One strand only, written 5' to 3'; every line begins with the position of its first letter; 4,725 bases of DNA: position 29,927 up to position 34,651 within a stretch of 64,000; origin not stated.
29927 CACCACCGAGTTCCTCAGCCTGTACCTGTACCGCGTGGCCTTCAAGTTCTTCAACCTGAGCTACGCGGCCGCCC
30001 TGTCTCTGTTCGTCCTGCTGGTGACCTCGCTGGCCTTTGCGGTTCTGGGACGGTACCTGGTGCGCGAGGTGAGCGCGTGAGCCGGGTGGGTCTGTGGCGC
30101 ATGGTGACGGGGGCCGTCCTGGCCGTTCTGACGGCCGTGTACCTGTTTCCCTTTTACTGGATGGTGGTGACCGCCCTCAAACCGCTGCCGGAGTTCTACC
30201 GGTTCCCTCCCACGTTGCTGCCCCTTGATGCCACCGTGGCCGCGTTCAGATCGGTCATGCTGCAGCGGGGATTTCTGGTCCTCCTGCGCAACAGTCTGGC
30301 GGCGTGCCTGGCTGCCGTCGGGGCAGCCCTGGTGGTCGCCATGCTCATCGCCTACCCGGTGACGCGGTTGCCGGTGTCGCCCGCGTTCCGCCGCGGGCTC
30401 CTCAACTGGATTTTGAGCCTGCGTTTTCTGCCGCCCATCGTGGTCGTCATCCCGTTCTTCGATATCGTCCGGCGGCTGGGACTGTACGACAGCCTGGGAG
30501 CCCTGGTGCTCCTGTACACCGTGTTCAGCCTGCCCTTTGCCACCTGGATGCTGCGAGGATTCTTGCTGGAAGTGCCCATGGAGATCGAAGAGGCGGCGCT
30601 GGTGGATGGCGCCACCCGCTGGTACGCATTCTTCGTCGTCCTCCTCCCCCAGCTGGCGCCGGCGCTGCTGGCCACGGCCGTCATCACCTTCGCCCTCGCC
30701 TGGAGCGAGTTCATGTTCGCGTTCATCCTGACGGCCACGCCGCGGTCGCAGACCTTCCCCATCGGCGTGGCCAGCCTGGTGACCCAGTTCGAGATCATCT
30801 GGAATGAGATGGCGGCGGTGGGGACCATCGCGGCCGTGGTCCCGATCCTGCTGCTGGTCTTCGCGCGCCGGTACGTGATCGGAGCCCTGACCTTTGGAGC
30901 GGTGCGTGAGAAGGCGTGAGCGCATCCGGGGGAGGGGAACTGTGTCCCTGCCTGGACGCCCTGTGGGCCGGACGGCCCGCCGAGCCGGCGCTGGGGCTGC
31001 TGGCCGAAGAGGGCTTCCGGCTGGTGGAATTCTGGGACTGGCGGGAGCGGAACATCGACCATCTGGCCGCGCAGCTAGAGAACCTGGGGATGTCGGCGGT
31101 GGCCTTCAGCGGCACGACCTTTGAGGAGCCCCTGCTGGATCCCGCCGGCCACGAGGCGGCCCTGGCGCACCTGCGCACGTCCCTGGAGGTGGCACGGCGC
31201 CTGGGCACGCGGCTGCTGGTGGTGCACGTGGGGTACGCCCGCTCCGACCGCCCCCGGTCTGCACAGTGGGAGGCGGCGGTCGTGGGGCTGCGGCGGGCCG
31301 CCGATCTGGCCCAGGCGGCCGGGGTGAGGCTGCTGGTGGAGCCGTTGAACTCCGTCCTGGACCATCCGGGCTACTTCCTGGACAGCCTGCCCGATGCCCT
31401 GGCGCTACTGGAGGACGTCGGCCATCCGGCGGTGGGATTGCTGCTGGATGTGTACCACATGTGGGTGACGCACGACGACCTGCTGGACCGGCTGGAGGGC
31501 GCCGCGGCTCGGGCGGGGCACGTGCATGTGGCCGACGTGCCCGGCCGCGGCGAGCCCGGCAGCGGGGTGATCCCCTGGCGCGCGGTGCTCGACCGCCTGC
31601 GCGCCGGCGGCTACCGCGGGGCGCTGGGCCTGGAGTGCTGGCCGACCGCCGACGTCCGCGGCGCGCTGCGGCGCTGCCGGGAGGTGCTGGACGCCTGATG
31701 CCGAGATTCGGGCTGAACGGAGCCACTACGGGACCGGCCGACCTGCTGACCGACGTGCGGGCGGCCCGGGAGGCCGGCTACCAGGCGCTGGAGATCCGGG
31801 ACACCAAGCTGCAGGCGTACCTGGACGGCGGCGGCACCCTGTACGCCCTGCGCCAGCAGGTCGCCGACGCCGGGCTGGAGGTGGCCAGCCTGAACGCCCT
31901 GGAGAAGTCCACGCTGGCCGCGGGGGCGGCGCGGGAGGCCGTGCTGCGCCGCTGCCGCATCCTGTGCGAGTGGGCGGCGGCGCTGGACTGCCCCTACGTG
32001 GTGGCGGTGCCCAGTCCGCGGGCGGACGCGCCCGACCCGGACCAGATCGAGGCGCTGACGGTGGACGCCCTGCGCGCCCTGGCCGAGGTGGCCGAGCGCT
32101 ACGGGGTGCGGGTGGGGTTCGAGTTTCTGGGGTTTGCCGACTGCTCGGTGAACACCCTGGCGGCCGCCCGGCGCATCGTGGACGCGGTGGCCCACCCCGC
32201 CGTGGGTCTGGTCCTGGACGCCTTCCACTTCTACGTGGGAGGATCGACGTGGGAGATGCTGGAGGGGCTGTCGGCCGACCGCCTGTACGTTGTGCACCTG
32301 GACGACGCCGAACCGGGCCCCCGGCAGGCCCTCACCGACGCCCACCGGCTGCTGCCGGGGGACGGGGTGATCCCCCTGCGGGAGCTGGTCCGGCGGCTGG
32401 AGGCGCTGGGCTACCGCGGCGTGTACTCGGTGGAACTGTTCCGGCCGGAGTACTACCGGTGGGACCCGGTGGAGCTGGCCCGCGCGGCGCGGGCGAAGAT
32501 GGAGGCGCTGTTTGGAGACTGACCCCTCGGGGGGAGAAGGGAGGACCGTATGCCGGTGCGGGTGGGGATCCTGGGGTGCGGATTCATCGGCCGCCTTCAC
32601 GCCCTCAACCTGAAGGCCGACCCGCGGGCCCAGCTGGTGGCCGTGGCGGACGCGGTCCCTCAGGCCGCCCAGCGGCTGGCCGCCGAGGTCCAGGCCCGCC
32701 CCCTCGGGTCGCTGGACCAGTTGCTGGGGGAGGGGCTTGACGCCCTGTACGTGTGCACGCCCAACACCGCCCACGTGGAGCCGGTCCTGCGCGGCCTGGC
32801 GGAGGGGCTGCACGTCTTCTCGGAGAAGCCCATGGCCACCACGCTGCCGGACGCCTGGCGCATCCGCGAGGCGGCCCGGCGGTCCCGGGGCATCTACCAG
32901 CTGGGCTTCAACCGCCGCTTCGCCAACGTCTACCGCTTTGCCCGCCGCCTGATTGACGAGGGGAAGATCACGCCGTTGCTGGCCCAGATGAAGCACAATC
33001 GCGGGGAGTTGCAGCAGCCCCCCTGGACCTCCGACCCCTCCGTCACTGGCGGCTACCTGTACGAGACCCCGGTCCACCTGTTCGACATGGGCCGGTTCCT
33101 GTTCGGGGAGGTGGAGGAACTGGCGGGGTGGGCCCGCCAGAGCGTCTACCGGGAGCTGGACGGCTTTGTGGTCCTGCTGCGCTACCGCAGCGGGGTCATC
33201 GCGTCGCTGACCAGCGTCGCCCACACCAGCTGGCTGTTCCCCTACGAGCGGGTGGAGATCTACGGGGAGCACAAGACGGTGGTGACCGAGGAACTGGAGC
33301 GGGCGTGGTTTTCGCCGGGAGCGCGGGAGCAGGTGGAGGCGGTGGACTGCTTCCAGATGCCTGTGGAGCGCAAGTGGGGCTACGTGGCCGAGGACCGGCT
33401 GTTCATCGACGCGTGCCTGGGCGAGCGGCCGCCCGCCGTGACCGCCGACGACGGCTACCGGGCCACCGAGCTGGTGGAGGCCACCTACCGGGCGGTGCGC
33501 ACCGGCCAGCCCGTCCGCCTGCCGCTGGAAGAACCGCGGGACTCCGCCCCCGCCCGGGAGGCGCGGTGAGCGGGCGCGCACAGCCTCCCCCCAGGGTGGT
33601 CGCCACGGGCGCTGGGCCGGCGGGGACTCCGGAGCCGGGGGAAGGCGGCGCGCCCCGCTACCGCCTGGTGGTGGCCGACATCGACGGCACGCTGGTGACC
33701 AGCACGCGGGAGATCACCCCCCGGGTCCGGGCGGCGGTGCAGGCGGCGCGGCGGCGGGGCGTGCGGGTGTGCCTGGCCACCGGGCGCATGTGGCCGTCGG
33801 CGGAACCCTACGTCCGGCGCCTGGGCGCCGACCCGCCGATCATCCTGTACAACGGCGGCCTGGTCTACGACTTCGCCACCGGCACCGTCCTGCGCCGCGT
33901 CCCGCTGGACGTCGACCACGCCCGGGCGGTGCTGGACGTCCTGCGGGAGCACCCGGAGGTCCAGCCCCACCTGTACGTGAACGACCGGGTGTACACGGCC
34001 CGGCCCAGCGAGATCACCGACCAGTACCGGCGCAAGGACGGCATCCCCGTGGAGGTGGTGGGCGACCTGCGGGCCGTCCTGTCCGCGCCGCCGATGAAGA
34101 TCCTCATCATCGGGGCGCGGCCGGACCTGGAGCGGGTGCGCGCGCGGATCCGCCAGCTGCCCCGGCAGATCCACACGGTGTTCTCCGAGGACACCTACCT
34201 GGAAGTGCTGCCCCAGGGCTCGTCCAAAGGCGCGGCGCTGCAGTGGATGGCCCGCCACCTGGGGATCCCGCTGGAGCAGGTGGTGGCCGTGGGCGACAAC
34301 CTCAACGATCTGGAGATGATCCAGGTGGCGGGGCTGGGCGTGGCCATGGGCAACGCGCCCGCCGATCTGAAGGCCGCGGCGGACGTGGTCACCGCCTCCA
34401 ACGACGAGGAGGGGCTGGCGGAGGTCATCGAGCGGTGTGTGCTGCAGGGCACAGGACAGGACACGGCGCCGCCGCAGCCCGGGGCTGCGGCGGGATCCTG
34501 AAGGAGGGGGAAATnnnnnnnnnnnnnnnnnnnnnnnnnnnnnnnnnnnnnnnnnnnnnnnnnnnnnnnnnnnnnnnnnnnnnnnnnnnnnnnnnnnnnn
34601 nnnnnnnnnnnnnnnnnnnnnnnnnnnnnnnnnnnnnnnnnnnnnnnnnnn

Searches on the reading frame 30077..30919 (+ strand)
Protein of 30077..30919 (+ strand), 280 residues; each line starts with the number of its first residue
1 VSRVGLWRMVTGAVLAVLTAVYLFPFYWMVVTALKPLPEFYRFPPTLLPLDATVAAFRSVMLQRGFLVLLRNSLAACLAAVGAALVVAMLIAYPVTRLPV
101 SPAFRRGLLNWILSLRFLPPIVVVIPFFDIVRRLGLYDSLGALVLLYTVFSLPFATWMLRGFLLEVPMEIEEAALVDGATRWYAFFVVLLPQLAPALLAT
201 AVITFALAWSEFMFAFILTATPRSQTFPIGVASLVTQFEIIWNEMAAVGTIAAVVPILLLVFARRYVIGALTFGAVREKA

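Call 13: search_protein_families(library=ncbifam, proteins=[window:30077-30919:+], max_evalue=1e-8)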
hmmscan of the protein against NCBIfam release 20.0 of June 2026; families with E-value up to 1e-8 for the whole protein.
window:30077-30919:+ (280 aa): 4 families
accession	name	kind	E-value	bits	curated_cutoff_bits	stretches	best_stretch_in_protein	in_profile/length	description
NF040932.1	ABC_arch_GlcU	equivalog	5.5e-36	124.6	340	1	13-271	7-264/272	glucose ABC transporter permease GlcU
NF008231.0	PRK10998.1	equivalog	2.9e-19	69.8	261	1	64-277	77-295/296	maltose ABC transporter permease MalG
NF008210.0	PRK10973.1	equivalog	2.1e-15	57.1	297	1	9-268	10-274/281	sn-glycerol-3-phosphate ABC transporter permease UgpE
TIGR02139.1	permease_CysT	equivalog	2.5e-09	37.1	246.1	0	137-262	130-254/265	sulfate ABC transporter permease subunit CysT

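Call 14: search_protein_families(library=pfam, proteins=[window:30077-30919:+])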
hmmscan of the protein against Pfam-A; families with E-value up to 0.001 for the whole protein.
window:30077-30919:+ (280 aa): 1 family
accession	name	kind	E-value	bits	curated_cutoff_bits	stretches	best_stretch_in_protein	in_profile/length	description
PF00528.27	BPD_transp_1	-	1.9e-16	60.8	26.4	1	103-266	15-177/184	Binding-protein-dependent transport system inner membrane component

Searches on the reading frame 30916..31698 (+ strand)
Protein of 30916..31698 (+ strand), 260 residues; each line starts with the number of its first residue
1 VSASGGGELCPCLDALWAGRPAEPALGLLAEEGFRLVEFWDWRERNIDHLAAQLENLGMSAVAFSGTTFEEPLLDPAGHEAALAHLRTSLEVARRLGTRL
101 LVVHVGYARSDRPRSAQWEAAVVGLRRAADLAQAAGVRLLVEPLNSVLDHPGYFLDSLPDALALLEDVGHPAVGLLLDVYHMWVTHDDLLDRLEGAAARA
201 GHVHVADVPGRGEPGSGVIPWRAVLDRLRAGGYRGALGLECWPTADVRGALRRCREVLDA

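Call 13: search_protein_families(library=ncbifam, proteins=[window:30916-31698:+], max_evalue=1e-8)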
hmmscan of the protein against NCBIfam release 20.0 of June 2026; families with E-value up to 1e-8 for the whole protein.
window:30916-31698:+ (260 aa): 7 families
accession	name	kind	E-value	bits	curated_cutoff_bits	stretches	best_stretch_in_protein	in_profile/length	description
TIGR03234.1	OH-pyruv-isom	equivalog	7.3e-42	143.4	353.45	1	30-251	24-250/254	hydroxypyruvate isomerase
NF043033.1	OxoTetrIsom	equivalog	6.2e-31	108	325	1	30-251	25-247/251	2-oxo-tetronate isomerase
NF007444.0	PRK09997.1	equivalog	2.5e-22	79.6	465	1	87-251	88-251/258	hydroxypyruvate isomerase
NF041099.2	keto_glucon_epim_IolO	equivalog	1.9e-21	76.6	300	1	46-249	49-255/269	5-keto-L-gluconate epimerase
NF051856.1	PsicseEpim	equivalog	3.2e-18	66.6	300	1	110-240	118-244/287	D-psicose 3-epimerase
NF007441.0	PRK09989.1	equivalog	4e-14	53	412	1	79-245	80-245/258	HPr family phosphocarrier protein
NF007360.0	PRK09856.1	equivalog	4.9e-09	36.1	305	0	79-240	85-247/276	fructoselysine 3-epimerase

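Call 14: search_protein_families(library=pfam, proteins=[window:30916-31698:+])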
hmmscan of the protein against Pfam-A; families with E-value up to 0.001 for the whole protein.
window:30916-31698:+ (260 aa): 1 family
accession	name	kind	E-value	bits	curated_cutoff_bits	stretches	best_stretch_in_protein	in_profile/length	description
PF01261.30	AP_endonuc_2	-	5.2e-47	161.1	31.1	1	28-252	3-244/249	Xylose isomerase-like TIM barrel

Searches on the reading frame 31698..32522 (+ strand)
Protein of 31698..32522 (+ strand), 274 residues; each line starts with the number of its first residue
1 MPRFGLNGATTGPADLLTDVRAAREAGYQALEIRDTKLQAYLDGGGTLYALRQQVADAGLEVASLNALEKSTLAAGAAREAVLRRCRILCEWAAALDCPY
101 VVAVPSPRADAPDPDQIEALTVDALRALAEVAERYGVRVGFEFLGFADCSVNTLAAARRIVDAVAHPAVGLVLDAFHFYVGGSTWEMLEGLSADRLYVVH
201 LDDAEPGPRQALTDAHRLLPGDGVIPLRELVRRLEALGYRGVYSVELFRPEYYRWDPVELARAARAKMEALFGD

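Call 13: search_protein_families(library=ncbifam, proteins=[window:31698-32522:+], max_evalue=1e-8)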
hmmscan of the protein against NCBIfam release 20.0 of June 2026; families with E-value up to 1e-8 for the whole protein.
window:31698-32522:+ (274 aa): 5 families
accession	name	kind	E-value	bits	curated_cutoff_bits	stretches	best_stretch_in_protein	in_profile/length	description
NF042435.1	DhshikDhtase_QuiC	equivalog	1.6e-17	63.3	1200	1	20-252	18-245/635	3-dehydroshikimate dehydratase QuiC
NF041099.2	keto_glucon_epim_IolO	equivalog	5.1e-14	52.2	300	1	15-248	22-247/269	5-keto-L-gluconate epimerase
NF007360.0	PRK09856.1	equivalog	2.4e-11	43.7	305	1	76-271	82-270/276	fructoselysine 3-epimerase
NF051856.1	PsicseEpim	equivalog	9.1e-11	42.1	300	1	105-248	113-246/287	D-psicose 3-epimerase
TIGR03234.1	OH-pyruv-isom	equivalog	2e-10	40.4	353.45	1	16-246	16-239/254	hydroxypyruvate isomerase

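Call 14: search_protein_families(library=pfam, proteins=[window:31698-32522:+])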
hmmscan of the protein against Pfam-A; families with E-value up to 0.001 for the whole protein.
window:31698-32522:+ (274 aa): 1 family
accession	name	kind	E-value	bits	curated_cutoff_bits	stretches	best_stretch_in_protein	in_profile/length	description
PF01261.30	AP_endonuc_2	-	4.1e-40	138.5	31.1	1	20-267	1-245/249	Xylose isomerase-like TIM barrel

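Call 88: search_solved_structures(query=window:31698-32522:+, max_evalue=0.001)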
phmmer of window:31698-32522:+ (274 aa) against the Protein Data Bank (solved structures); distinct sequences matched with E-value up to 0.001: 19.
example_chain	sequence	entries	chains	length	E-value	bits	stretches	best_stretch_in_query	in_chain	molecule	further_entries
1i60_A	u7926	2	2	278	1.7e-39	139.3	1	7-265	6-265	IOLI PROTEIN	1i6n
3u0h_A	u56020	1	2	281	6.1e-16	62.1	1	20-271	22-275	Xylose isomerase domain protein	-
5hmq_A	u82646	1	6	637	2.7e-15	60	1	20-254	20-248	4-hydroxyphenylpyruvate dioxygenase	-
7vpf_A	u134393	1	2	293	1.1e-14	57.9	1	51-256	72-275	Xylose isomerase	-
4hgx_A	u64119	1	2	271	5.5e-14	55.7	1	51-263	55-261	Xylose isomerase domain containing protein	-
2q02_A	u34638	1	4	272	5.6e-14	55.7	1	51-263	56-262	Putative cytoplasmic protein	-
3qc0_A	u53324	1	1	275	4.3e-09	39.6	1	79-254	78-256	sugar isomerase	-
3ju2_A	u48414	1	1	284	4.7e-09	39.5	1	79-254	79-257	uncharacterized protein SMc04130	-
8pjs_A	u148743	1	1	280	1.2e-07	34.9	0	221-263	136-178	SAKeCEref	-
3wqo_A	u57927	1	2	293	7e-07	32.4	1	80-246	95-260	Uncharacterized protein MJ1311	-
2ou4_A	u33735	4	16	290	1.8e-06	31.1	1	100-248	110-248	D-tagatose 3-epimerase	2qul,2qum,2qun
4xsl_A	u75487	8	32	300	1.8e-06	31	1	101-248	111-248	D-tagatose 3-epimerase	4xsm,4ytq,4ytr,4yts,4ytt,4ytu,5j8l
7x7w_A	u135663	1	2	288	9.7e-06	28.6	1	119-248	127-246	D-PSICOSE 3-EPIMERASE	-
2g0w_A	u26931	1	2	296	3.6e-05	26.8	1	126-224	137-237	Lmo2234 protein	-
6wn6_A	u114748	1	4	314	5e-05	26.3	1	118-244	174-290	3-keto-D-glucoside 4-epimerase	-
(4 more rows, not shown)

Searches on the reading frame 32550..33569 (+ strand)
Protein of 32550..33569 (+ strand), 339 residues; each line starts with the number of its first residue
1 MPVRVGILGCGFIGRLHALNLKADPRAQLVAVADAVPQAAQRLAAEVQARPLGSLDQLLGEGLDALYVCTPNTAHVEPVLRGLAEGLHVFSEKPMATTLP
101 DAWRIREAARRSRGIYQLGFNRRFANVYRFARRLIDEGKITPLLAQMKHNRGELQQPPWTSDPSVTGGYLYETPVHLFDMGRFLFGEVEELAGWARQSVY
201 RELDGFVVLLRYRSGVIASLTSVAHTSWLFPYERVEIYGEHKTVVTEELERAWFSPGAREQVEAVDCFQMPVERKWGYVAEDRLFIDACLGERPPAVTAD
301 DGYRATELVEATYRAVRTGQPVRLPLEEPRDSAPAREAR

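Call 13: search_protein_families(library=ncbifam, proteins=[window:32550-33569:+], max_evalue=1e-8)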
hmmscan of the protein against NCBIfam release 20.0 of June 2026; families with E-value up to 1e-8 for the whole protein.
window:32550-33569:+ (339 aa): 6 families
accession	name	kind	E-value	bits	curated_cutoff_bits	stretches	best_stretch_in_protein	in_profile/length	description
TIGR04380.1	myo_inos_iolG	equivalog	1.6e-47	162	355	1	3-323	2-330/330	inositol 2-dehydrogenase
NF052679.1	InsChiInosDhIolG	equivalog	1.7e-20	73.3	540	1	1-328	1-331/343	bifunctional inositol 2-dehydrogenase/D-chiro-inositol 1-dehydrogenase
NF040723.1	UDP-GlcNAcDh_Arch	equivalog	2.6e-19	69.9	450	1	3-245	1-236/302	UDP-N-acetylglucosamine 3-dehydrogenase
NF052479.1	LevoglcsnDh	equivalog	5.1e-17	61.6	650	1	3-196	4-213/386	levoglucosan dehydrogenase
NF008607.0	PRK11579.1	subfamily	1e-11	44.5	330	1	3-191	5-195/346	oxidoreductase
NF041392.1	XylDh_Gfo6_Halo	equivalog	3.7e-10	39.1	350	1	60-154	80-174/350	D-xylose 1-dehydrogenase Gfo6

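Call 14: search_protein_families(library=pfam, proteins=[window:32550-33569:+])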
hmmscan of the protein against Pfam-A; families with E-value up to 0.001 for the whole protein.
window:32550-33569:+ (339 aa): 3 families
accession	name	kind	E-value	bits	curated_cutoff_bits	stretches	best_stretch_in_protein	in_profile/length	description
PF01408.29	GFO_IDH_MocA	-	1.3e-24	87.6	24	1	3-120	1-120/120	Oxidoreductase family, NAD-binding Rossmann fold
PF02894.22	GFO_IDH_MocA_C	-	1e-20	74.9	22.9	1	132-324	1-218/218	Oxidoreductase family, C-terminal alpha/beta domain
PF22725.1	GFO_IDH_MocA_C3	-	2.3e-16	60.4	27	1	128-244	1-123/124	GFO/IDH/MocA C-terminal domain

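Call 89: search_solved_structures(query=window:32550-33569:+, max_evalue=1e-10)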
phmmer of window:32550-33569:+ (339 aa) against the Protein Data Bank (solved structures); distinct sequences matched with E-value up to 1e-10: 53.
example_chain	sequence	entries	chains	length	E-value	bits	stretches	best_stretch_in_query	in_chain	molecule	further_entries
3ezy_A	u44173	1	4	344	3.1e-27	98.9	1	1-324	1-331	Dehydrogenase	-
4hkt_A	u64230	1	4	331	1.2e-25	93.6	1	1-317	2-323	Inositol 2-dehydrogenase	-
3euw_A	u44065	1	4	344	1.1e-23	87.2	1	3-324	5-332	Myo-inositol dehydrogenase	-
4n54_A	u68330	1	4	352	2.6e-21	79.4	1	3-316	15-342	Inositol dehydrogenase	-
4mkx_A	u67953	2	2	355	2.6e-21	79.4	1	3-316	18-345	Inositol dehydrogenase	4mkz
3q2k_A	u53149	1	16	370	5e-21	78.5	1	3-326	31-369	oxidoreductase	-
6o15_A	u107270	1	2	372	1.1e-20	77.3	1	3-221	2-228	Uncharacterized oxidoreductase YjhC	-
2glx_A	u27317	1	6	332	4.6e-19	72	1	6-323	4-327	1,5-anhydro-D-fructose reductase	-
6z3b_B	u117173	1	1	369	4.8e-19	71.9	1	5-191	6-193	Gfo/Idh/MocA family oxidoreductase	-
6z3b_A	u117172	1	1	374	4.9e-19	71.9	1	5-191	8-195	Gfo/Idh/MocA family oxidoreductase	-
6z3c_AAA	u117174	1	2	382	5.2e-19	71.8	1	5-191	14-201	Gfo/Idh/MocA family oxidoreductase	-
3mz0_A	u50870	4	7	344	5.6e-19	71.7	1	1-329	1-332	Inositol 2-dehydrogenase/D-chiro-inositol 3-dehydrogenase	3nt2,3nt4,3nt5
8w9s_A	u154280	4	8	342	7.7e-19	71.3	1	3-326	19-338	NADH-dependent dihydrogenase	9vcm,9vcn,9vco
4l8v_A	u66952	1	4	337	5.3e-18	68.5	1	1-329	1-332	Inositol 2-dehydrogenase/D-chiro-inositol 3-dehydrogenase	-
3nto_A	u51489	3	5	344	5.3e-18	68.5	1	1-329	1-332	Inositol 2-dehydrogenase/D-chiro-inositol 3-dehydrogenase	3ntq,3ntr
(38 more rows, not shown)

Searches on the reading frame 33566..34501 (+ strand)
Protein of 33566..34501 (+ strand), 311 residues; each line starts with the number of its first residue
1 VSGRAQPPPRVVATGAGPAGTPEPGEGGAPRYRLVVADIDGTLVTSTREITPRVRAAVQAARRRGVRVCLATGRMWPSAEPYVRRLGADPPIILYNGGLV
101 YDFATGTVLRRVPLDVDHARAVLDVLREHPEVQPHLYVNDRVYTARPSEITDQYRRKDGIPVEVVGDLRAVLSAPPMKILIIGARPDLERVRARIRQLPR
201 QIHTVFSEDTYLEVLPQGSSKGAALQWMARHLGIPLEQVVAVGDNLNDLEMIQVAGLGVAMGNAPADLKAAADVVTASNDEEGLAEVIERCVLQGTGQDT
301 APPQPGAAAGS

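Call 13: search_protein_families(library=ncbifam, proteins=[window:33566-34501:+], max_evalue=1e-8)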
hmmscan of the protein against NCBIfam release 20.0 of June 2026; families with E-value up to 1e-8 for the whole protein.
window:33566-34501:+ (311 aa): 17 families
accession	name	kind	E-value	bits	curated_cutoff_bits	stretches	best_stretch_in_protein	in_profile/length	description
TIGR00099.1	Cof-subfamily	subfamily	4.6e-60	203.3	137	1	35-288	2-256/256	Cof-type HAD-IIB family hydrolase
NF007806.0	PRK10513.1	equivalog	4.2e-46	157.5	273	1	33-293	4-269/270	sugar-phosphatase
NF007821.0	PRK10530.1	equivalog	1.5e-41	142.5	274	1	32-293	3-272/272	pyridoxal phosphatase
NF002245.0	PRK01158.1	equivalog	3.3e-34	118.2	198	2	187-292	125-229/233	phosphoglycolate phosphatase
NF011705.0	PRK15126.1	equivalog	7.5e-32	110.7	336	1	32-271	2-239/272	HMP-PP phosphatase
TIGR01487.1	Pglycolate_arch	equivalog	4.2e-29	101.9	122.75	2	210-288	137-215/215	phosphoglycolate phosphatase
TIGR01484.1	HAD-SF-IIB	subfamily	5.7e-28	98.5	41.8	1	34-261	1-221/221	HAD-IIB family hydrolase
TIGR01482.1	SPP-subfamily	subfamily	1.2e-27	96.9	107.15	1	181-288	111-221/225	sucrose-phosphate phosphatase subfamily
NF008213.0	PRK10976.1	equivalog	3.1e-27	95.8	386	1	32-282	2-254/266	sugar/pyridoxal phosphate phosphatase YigL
NF045966.1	YcsE_rel_Pase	equivalog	5.3e-23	81.8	220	1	32-284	2-255/265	YcsE-related riboflavin metabolism phosphatase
TIGR02471.1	sucr_syn_bact_C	equivalog_domain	1.3e-15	57.6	209.75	1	185-271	124-210/236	sucrose-phosphate synthase, sucrose phosphatase-like domain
TIGR01486.1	HAD-SF-IIB-MPGP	subfamily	2.7e-13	49.8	164.75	0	34-101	1-68/257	mannosyl-3-phosphoglycerate phosphatase family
NF001217.0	PRK00192.1-4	equivalog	4.2e-11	42.9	373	0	190-261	151-223/265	mannosyl-3-phosphoglycerate phosphatase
TIGR01485.1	SPP_plant-cyano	equivalog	4.5e-11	42.8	183.65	1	191-268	138-216/249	sucrose-phosphate phosphatase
NF008350.0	PRK11133.1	equivalog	1.1e-09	37.9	413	1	219-283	247-310/324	phosphoserine phosphatase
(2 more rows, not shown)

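Call 14: search_protein_families(library=pfam, proteins=[window:33566-34501:+])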
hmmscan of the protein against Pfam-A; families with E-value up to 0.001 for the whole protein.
window:33566-34501:+ (311 aa): 4 families
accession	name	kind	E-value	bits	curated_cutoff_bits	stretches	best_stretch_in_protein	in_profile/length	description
PF08282.18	Hydrolase_3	-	5.3e-63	213.6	20.9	1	35-288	1-255/255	haloacid dehalogenase-like hydrolase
PF05116.19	S6PP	-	2.5e-22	80.1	20.3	1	188-268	133-213/247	Sucrose-6F-phosphate phosphohydrolase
PF00702.32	Hydrolase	-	3.3e-13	50.9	26.4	1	180-256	117-191/191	haloacid dehalogenase-like hydrolase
PF12710.13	HAD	-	6.4e-08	33.7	27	0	51-89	87-125/189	haloacid dehalogenase-like hydrolase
